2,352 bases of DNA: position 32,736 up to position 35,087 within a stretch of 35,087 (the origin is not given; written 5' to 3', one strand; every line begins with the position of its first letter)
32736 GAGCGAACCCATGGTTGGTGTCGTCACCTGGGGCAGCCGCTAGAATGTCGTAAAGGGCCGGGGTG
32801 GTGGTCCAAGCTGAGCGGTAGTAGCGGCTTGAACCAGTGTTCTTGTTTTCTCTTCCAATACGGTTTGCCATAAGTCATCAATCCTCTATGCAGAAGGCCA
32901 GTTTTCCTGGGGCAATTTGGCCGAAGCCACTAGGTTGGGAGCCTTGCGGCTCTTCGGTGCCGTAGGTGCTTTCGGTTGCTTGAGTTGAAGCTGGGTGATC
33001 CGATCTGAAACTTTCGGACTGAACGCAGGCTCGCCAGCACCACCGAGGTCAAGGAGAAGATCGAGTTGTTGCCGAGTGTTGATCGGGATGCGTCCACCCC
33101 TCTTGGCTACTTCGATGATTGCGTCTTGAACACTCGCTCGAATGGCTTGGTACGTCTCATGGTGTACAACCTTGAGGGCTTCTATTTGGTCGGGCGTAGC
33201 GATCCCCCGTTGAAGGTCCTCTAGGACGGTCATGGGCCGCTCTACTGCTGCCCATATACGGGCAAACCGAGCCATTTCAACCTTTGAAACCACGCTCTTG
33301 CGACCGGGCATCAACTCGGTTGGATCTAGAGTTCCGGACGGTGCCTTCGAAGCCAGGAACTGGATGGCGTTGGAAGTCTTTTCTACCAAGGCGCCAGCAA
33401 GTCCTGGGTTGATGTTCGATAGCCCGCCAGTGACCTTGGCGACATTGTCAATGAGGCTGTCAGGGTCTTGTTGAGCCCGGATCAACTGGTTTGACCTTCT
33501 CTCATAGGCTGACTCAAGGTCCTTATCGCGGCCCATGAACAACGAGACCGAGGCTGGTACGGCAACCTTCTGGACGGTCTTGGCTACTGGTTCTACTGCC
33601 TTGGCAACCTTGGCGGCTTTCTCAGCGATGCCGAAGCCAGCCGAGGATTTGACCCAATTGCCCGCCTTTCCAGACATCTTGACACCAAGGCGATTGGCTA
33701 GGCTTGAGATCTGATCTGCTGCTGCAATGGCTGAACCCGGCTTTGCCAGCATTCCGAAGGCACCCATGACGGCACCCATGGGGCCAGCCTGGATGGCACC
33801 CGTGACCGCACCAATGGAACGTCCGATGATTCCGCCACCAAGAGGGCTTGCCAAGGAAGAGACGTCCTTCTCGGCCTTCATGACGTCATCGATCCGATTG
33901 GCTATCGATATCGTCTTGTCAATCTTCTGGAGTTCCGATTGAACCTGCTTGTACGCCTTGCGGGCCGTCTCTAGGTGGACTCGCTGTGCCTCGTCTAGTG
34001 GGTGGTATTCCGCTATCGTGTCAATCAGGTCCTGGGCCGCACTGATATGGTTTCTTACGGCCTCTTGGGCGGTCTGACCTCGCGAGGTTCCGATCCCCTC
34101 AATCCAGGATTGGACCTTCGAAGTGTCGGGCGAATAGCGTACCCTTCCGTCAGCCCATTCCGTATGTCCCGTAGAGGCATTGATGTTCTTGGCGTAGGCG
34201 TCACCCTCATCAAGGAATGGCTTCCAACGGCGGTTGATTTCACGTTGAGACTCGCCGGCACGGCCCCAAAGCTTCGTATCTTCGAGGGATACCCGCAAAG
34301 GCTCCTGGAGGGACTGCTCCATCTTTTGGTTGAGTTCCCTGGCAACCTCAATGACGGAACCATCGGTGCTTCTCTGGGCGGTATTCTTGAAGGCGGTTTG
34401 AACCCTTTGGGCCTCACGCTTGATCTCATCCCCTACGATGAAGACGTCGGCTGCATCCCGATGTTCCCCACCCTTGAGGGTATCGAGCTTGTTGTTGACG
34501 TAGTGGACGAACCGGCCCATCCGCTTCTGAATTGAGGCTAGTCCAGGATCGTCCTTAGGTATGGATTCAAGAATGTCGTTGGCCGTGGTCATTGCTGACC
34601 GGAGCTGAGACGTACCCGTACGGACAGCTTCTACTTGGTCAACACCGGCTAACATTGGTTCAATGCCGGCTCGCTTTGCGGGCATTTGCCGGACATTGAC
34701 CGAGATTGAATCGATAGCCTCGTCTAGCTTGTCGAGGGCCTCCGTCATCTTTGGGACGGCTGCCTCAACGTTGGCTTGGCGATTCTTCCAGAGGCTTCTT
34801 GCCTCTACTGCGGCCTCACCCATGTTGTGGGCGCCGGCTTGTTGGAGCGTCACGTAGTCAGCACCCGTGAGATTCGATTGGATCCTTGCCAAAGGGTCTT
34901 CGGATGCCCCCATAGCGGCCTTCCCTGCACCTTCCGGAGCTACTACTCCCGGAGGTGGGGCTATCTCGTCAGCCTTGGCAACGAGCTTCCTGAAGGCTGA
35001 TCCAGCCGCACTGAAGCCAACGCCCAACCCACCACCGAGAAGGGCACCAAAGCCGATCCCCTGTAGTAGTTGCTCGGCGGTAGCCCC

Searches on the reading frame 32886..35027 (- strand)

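Call 8: search_protein_families(library=phrogs, proteins=[window:32886-35027:-], max_evalue=0.001)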
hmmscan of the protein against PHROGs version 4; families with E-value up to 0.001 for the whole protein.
window:32886-35027:- (713 aa): 1 family
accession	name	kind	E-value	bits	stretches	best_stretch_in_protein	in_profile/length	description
phrog_12706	-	tail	0.00065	18.9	1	200-448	35-173/1244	tail length tape measure protein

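Call 51: search_protein_families(library=pfam, proteins=[window:32886-35027:-], max_evalue=0.01)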
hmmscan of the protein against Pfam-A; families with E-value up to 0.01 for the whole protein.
window:32886-35027:- (713 aa): 0 families
